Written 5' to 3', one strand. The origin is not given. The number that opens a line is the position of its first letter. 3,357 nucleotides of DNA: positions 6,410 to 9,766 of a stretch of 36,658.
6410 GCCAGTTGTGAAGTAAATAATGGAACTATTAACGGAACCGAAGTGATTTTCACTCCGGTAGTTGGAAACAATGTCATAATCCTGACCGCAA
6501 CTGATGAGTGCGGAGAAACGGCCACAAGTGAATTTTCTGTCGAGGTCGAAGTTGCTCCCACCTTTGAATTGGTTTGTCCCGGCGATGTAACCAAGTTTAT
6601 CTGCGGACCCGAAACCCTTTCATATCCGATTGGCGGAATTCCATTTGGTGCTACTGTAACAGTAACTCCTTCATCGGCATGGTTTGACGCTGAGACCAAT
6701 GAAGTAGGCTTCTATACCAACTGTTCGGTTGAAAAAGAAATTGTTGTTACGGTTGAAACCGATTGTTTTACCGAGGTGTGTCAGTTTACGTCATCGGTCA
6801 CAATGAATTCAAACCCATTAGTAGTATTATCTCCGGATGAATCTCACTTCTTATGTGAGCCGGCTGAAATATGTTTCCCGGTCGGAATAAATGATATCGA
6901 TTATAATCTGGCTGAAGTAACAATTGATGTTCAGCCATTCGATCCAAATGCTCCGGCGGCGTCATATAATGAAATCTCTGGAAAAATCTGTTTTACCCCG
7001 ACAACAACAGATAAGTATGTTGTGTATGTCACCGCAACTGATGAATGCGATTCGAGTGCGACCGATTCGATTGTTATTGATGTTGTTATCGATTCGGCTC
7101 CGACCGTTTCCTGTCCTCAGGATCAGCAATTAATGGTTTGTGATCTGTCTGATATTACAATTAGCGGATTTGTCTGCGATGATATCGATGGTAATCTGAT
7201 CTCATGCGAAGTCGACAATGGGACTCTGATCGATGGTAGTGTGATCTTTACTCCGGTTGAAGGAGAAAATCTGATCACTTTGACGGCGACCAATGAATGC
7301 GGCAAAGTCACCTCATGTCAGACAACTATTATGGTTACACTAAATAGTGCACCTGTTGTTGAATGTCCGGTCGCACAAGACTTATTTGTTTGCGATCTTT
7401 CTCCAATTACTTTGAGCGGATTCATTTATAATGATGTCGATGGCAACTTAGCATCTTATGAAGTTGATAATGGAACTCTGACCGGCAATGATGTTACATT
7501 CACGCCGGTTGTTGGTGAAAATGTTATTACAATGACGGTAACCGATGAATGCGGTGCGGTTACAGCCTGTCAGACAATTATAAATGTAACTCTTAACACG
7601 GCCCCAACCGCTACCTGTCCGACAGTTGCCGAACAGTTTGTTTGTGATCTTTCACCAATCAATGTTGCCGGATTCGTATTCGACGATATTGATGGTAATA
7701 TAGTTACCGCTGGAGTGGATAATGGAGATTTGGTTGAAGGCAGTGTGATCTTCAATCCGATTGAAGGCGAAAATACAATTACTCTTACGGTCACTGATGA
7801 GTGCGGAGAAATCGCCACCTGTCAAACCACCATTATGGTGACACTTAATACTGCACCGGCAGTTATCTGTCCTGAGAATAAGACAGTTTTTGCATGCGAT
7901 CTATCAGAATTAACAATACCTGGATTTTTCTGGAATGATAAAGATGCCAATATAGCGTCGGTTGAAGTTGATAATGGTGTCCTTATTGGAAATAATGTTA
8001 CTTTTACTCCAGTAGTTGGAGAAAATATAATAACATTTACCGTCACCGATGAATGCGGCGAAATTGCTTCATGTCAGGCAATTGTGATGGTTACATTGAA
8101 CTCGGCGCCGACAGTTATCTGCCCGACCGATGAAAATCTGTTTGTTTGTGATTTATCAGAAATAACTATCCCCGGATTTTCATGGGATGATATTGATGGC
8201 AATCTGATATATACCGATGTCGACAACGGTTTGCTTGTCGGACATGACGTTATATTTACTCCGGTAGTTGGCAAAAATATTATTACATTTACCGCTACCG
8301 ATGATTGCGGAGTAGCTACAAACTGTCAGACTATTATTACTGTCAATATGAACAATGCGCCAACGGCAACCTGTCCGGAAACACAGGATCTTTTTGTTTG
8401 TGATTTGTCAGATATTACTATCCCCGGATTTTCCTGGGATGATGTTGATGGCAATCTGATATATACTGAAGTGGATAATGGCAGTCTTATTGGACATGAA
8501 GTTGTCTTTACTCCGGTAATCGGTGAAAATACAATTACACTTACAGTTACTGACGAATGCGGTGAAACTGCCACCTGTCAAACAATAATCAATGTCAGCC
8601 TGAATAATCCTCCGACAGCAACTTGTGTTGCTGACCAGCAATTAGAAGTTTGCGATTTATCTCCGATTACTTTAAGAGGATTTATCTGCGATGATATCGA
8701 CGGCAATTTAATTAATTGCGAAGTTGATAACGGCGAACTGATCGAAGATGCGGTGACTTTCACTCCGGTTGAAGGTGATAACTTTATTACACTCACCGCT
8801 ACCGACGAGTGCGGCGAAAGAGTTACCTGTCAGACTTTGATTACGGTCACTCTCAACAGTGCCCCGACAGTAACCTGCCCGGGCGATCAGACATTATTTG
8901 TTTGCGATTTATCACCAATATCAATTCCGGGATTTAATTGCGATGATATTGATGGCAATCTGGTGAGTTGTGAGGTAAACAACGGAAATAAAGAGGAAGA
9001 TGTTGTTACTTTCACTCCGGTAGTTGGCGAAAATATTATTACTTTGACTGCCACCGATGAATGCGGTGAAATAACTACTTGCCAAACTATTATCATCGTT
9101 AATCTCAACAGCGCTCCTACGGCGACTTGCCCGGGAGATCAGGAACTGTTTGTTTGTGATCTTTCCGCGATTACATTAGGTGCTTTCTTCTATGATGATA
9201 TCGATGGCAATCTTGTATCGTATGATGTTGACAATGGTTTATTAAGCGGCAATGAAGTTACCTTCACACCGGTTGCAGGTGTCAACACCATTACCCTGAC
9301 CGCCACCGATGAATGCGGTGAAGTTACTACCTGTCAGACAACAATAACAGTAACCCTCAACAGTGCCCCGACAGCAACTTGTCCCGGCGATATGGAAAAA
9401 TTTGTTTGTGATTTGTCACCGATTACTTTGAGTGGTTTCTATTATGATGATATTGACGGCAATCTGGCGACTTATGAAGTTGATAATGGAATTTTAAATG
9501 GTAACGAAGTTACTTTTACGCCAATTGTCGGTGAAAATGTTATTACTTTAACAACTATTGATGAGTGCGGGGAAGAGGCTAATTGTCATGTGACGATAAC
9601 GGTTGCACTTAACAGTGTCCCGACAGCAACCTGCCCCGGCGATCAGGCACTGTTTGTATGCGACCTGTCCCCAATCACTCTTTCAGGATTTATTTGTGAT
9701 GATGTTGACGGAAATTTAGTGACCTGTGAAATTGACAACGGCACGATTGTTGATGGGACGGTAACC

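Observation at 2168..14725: Giant T9SS-tagged surface protein with a two-level (hierarchical) repeat architecture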

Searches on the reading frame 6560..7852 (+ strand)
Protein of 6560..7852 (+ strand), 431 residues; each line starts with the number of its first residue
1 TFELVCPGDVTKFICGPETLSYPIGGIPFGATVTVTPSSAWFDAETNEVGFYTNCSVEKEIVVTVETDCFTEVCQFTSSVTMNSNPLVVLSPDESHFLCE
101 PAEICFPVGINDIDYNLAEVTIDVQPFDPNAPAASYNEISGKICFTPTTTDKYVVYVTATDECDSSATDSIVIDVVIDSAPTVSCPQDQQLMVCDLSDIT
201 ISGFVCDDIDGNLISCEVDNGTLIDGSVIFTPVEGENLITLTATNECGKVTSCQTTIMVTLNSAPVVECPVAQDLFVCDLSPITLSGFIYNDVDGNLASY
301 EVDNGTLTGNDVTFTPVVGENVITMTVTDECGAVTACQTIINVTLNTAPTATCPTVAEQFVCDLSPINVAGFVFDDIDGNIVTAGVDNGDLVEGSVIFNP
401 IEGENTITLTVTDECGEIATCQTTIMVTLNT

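Call 17: find_homologous_proteins(query=window:6560-7852:+, max_evalue=0.00001)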
Query window:6560-7852:+ (431 aa): 10 proteins with E <= 0.00001 among 8000 candidates.
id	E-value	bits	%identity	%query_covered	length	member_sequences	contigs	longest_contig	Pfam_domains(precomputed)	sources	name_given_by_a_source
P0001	2.7e-98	348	44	77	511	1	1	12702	-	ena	-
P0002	2.6e-95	338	39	82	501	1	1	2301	-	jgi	jgi:hypothetical protein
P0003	1.7e-86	309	37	84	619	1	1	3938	PF22352.3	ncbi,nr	ncbi:MAG: hypothetical protein NT002_01365, partial [candidate division Zixibacteria bacterium]|nr:h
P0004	2.6e-85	305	51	58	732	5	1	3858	-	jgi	jgi:hypothetical protein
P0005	2.2e-49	187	33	81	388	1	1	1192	-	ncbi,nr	ncbi:MAG: hypothetical protein GY841_16825, partial [FCB group bacterium]|nr:hypothetical protein [F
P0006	4.3e-41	159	46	57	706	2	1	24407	-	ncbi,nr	ncbi:MAG: hypothetical protein OEV68_08000, partial [candidate division Zixibacteria bacterium]|nr:h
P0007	3.3e-35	140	32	64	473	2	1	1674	-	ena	-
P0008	2.1e-26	111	38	55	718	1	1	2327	PF18962.8,PF13860.13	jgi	jgi:hypothetical protein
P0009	8.9e-22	96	33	51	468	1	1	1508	PF17963.8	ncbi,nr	ncbi:MAG: hypothetical protein KAT85_03520, partial [candidate division Zixibacteria bacterium]|nr:h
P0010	7.1e-7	47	24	78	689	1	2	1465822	PF00404.25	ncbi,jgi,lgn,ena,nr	ncbi:MAG TPA: dockerin type I repeat-containing protein [candidate division Zixibacteria bacterium]|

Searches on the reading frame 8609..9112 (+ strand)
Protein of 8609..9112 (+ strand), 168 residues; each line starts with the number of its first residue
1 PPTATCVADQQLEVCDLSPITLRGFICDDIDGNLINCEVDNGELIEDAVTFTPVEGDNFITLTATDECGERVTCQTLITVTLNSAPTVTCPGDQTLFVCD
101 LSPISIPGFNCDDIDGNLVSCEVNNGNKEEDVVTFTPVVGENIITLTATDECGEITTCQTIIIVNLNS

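Call 23: find_related_loci(query=A1, collection=genome_contigs, flank=10000)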
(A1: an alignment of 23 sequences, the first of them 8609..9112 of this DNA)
Query A1 (168 aa) in genome_contigs; peptide patterns used: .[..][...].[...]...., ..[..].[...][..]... (x = any residue, [..] = any of these).
71 stretches matched a pattern; 44 encode a relative of the query (tblastn E <= 1e-3); 41 distinct loci.
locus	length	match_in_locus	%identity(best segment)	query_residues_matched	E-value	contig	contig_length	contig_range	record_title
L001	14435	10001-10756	70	1-168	9e-71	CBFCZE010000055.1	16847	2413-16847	MAG TPA_asm: uncultured bacterium isolate SRR26215683_binner13_Refined_79 genome assembly, contig: ERZ25073488.1085, who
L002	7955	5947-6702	68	1-168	4e-67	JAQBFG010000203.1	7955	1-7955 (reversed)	MAG: Candidatus Zixiibacteriota bacterium isolate MAG_439_bin-06 439_bin-06_ctg-203, whole genome shotgun sequence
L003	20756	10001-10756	64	1-168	4e-65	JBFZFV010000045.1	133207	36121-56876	MAG: Candidatus Zixiibacteriota bacterium isolate PPR_0627 k121_1088945, whole genome shotgun sequence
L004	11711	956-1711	65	1-168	5e-62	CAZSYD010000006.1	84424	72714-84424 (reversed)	MAG TPA_asm: uncultured Ignavibacteriales bacterium isolate binchicken_co228_521 genome assembly, contig: NODE_216_lengt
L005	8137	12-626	62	1-168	3e-62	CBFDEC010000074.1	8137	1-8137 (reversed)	MAG TPA_asm: uncultured bacterium isolate SRR26215678_metabat2_26 genome assembly, contig: ERZ25073496.10840, whole geno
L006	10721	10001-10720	64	1-168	6e-58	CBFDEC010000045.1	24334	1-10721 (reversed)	MAG TPA_asm: uncultured bacterium isolate SRR26215678_metabat2_26 genome assembly, contig: ERZ25073496.1636, whole genom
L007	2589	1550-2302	57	1-168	5e-56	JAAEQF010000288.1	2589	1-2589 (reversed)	MAG: FCB group bacterium isolate Gpa_11 GpaG_CONTIG1626726, whole genome shotgun sequence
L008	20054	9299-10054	53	1-168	7e-44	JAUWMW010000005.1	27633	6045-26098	MAG: bacterium isolate CSMAG_2408 CSMAG_2408_k141_246163_length_27633_cov_46.7633, whole genome shotgun sequence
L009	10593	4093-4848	52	1-168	9e-41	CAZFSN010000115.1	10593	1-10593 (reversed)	MAG TPA_asm: uncultured Ignavibacteria bacterium isolate binchicken_co129_624 genome assembly, contig: NODE_19863_length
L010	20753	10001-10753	51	1-168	9e-40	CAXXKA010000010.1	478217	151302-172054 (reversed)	MAG: uncultured candidate division Zixibacteria bacterium isolate 057be676-9b3e-4ab3-9904-799d5201c552 genome assembly,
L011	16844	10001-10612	50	1-167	3e-38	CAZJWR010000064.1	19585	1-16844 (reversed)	MAG TPA_asm: uncultured Ignavibacteriales bacterium isolate SRP214966_co4_518 genome assembly, contig: NODE_2278_length_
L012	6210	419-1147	50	1-159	4e-36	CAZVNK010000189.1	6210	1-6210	MAG TPA_asm: uncultured Ignavibacteriaceae bacterium isolate binchicken_co42_233 genome assembly, contig: NODE_24063_len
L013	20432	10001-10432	60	1-168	1e-31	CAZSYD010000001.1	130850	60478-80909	MAG TPA_asm: uncultured Ignavibacteriales bacterium isolate binchicken_co228_521 genome assembly, contig: NODE_52_length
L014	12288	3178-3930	39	1-168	3e-27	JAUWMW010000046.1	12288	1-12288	MAG: bacterium isolate CSMAG_2408 CSMAG_2408_k141_55876_length_12288_cov_48.7491, whole genome shotgun sequence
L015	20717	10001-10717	33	1-153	1e-15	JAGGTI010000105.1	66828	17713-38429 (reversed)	MAG: Candidatus Zixiibacteriota bacterium isolate AUK044 PB_MANV_044_c_000000000009, whole genome shotgun sequence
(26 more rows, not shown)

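Call 27: predict_structure(alignment_id=A1)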
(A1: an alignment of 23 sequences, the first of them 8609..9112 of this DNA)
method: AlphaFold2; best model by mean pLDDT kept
length: 168 residues; sequences in the alignment: 23
mean_pLDDT: 96.2   pTM: 0.72
mean pLDDT of the five models: 96.2, 95.2, 95.1, 94.8, 94.5
residues with pLDDT >= 90: 165; 70-90: 2; 50-70: 1; < 50: 0
segments of 3 or more residues with pLDDT < 50: none
pLDDT, mean of each block of 10 residues (from residue 1): 95 95 96 96 97 97 97 98 96 96 97 95 96 97 98 97 92
secondary structure, 60 per line:
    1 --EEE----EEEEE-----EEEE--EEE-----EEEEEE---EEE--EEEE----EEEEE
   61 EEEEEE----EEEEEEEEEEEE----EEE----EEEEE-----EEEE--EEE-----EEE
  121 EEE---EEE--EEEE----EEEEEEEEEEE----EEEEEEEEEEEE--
elements in order: E3-5 E10-14 E20-23 E26-28 E34-39 E43-45 E48-51 E56-66 E71-82 E87-89 E94-98 E104-107 E110-112 E118-123 E127-129 E132-135 E140-150 E155-166
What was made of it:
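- Topology: Cys15 sits in the A'-B loop and Cys68 in the F-G turn, at opposite ends of the sandwich (DSSP, call 27). The two Cys lie at opposite ends of the sandwich (call 27).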

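Call 30: fold_search(model_id=the predicted structure, library=pdb)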
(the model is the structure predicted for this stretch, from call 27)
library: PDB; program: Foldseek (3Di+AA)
matches with E <= 10: 1647; with E <= 0.001: 332
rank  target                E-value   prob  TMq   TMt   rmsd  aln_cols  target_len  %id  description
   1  4m03                  3.5e-08  1.00  0.47  0.48  10.6       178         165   24  C-terminal fragment(residues 576-751) of binding region of SraP (released 2014-06-18)
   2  4m00_A                4.3e-08  1.00  0.48  0.19   9.0       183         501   27  Crystal structure of the ligand binding region of staphylococcal adhesion SraP (released 2014-06-18)
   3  3pdd                  1.7e-07  1.00  0.42  0.38   8.9       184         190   17  Structures of Clostridium thermocellum CbhA fibronectin(III)-like modules (released 2011-11-23)
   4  6xi1_BBB              1.7e-06  1.00  0.41  0.22   7.9       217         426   18  Crystal structure of tetra-tandem repeat in extending RTX adhesin from Aeromonas hydrophila (released 2020-10-14)
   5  6xi1_AAA              2.1e-06  1.00  0.40  0.21   7.9       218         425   18  Crystal structure of tetra-tandem repeat in extending RTX adhesin from Aeromonas hydrophila (released 2020-10-14)
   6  6s5y_H                2.5e-06  1.00  0.43  0.44   7.2       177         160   14  Structure of tandemly arrayed consecutive Rib domains (Rib2R) from Group B Streptococcal species Streptococcus agalact (released 2019-12-11)
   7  2f8v_A                3.9e-06  1.00  0.40  0.36   9.3       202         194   12  Structure of full length telethonin in complex with the N-terminus of titin (released 2006-06-27)
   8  1ya5_A                4.3e-06  1.00  0.43  0.38   8.8       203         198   13  Crystal structure of the titin domains z1z2 in complex with telethonin (released 2005-12-20)
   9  1ya5_B                4.3e-06  1.00  0.42  0.37   8.8       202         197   13  Crystal structure of the titin domains z1z2 in complex with telethonin (released 2005-12-20)
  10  2f8v_C                4.3e-06  1.00  0.39  0.36   9.6       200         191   12  Structure of full length telethonin in complex with the N-terminus of titin (released 2006-06-27)
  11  3lcy_A                4.3e-06  1.00  0.34  0.30  10.9       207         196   10  Titin Ig tandem domains A164-A165 (released 2011-05-25)
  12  7ok5_B                4.8e-06  1.00  0.44  0.18   6.5       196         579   15  Crystal structure of mouse neurofascin 155 immunoglobulin domains (released 2022-12-14)
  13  7ok5_A                5.9e-06  1.00  0.42  0.18   6.9       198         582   15  Crystal structure of mouse neurofascin 155 immunoglobulin domains (released 2022-12-14)
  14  3lcy_C                5.9e-06  1.00  0.32  0.28  11.3       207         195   12  Titin Ig tandem domains A164-A165 (released 2011-05-25)
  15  5k6z_A                6.2e-06  1.00  0.47  0.27   6.5       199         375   12  Sidekick chimera containing sidekick-2 immunoglobulin domains 1-2 and sidekick-1 immunoglobulin domains 3-4 (released 2016-09-28)
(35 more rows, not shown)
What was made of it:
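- On PKD domain (PF00801/PF18911): Foldseek matches tandem Ig/cadherin-like domains (calls 27, 30).
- It matches tandem Ig/cadherin-like stalks: SraP, the Aeromonas RTX adhesin repeats and cadherin-23 (calls 27, 30).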

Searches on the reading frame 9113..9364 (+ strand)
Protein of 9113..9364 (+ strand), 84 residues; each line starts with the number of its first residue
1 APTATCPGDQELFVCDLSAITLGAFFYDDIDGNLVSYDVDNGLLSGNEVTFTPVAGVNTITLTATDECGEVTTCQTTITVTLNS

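Call 61: search_solved_structures(query=A3, max_evalue=1)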
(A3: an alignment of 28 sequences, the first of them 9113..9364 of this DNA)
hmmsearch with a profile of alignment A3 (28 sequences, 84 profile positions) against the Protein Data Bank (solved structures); distinct sequences matched with E-value up to 1: 7.
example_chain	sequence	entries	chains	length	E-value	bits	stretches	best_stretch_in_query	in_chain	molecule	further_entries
4l9d_A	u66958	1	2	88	0.0035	20.4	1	26-81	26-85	Protease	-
6aem_A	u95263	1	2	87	0.014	18.4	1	21-81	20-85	PKD domain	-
4jrw_A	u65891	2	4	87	0.015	18.4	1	20-81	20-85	Collagenase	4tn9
2y72_A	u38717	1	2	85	0.018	18.2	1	20-80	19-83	COLLAGENASE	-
4aqo_A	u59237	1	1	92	0.02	18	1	20-80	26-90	COLLAGENASE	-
6nz0_Z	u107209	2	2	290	0.16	15.1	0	55-81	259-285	Dyslexia-associated protein KIAA0319-like protein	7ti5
2y3u_A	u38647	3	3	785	0.75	12.9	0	21-80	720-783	COLLAGENASE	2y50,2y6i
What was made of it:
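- On PKD domain (PF00801/PF18911): PDB PKD chains match at E 0.0035-0.02 (call 61).
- The sequence profile matches PKD domains only marginally (call 61).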

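Call 74: search_protein_representatives(alignment_id=A3)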
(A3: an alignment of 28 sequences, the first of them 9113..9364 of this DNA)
Query: 28 sequences, 84 profile positions. Proteins with E-value up to 0.001 (for the whole library): 2158; up to 1e-10: 563; up to 1e-30: 113. The best 150 are listed.
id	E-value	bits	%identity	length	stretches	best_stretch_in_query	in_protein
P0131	0.0e+00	1743.6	-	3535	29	1-84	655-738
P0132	0.0e+00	1367.0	-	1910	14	1-84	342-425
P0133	0.0e+00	1316.9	-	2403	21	1-84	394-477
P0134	0.0e+00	1154.1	-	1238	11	1-84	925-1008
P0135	0.0e+00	1046.5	-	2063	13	1-84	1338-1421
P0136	3.3e-256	844.1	-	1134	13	1-84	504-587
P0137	2.2e-238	787.0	-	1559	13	1-83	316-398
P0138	5.4e-218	721.6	-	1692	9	1-84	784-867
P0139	1.9e-208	691.1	-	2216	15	1-83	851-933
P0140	1.1e-202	672.6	-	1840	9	1-83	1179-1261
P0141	1.2e-190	634.0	-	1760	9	1-84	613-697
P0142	2.6e-183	610.5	-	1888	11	1-84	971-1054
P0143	4.0e-182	606.7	-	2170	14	2-84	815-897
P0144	8.3e-163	544.8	-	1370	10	1-84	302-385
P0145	5.0e-150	503.8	-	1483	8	1-83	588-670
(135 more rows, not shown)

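Call 79: search_protein_families(library=pfam, alignment_id=A3, max_evalue=0.1)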
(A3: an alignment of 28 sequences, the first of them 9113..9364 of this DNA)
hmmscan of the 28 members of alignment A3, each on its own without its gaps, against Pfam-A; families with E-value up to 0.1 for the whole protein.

A. member 1, window:9113-9364:+ (84 aa): 3 families
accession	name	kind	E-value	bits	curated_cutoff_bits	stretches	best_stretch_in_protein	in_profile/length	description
PF18911.6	PKD_4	-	0.0011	19.4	27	1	2-80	4-83/85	PKD domain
PF17963.7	Big_9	-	0.027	15.8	23.6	1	29-79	29-89/89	Bacterial Ig domain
PF05345.18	He_PIG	-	0.094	13.6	24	0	36-81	53-96/96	Putative Ig domain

B. families by the number of members that match (of 28 scanned): 12 families
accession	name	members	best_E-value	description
PF17963.7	Big_9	9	0.0032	Bacterial Ig domain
PF09136.16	Glucodextran_B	7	0.012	Glucodextranase, domain B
PF18911.6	PKD_4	5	0.0011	PKD domain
PF22352.2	K319L-like_PKD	5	0.015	K319L-like, PKD domain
PF02494.22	HYR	5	0.02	HYR domain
PF05345.18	He_PIG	2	0.007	Putative Ig domain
PF18981.6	InlK_D3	1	0.014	Internalin K domain (D3/D4)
PF12733.13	Cadherin-like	1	0.021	Cadherin-like beta sandwich domain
PF23769.1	Beta-prop_WDR75_2nd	1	0.024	WD repeat-containing protein 75 second beta-propeller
PF12947.13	EGF_3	1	0.046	EGF domain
PF17892.7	Cadherin_5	1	0.06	Cadherin-like domain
PF02975.19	Me-amine-dh_L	1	0.08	Methylamine dehydrogenase, L chain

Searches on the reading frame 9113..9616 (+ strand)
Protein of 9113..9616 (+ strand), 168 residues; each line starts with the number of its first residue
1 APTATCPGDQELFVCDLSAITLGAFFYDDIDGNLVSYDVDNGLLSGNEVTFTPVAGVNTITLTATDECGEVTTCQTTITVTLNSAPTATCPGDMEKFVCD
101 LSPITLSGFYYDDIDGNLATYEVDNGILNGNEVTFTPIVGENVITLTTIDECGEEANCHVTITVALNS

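Call 13: search_protein_families(library=pfam, proteins=[window:9113-9616:+], max_evalue=1)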
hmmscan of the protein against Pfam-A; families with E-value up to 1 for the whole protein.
seq(168 aa): 8 families
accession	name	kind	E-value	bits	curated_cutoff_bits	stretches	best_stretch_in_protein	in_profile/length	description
PF18911.6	PKD_4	-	1.8e-05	25.1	27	1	2-80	4-83/85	PKD domain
PF02494.22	HYR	-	0.00062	20.5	21.7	1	139-164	56-81/81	HYR domain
PF09136.16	Glucodextran_B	-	0.0041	17.5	27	1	54-80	55-81/83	Glucodextranase, domain B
PF22352.2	K319L-like_PKD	-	0.011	16.1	27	0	134-164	53-84/84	K319L-like, PKD domain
PF17963.7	Big_9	-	0.012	16.9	23.6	1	29-79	29-89/89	Bacterial Ig domain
PF02369.22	Big_1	-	0.18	12.4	34.9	1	38-77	27-68/93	Bacterial Ig-like domain (group 1)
PF18981.6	InlK_D3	-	0.22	12.1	25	0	55-80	49-73/75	Internalin K domain (D3/D4)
PF12733.13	Cadherin-like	-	0.66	10.9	24.2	0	56-153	25-76/89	Cadherin-like beta sandwich domain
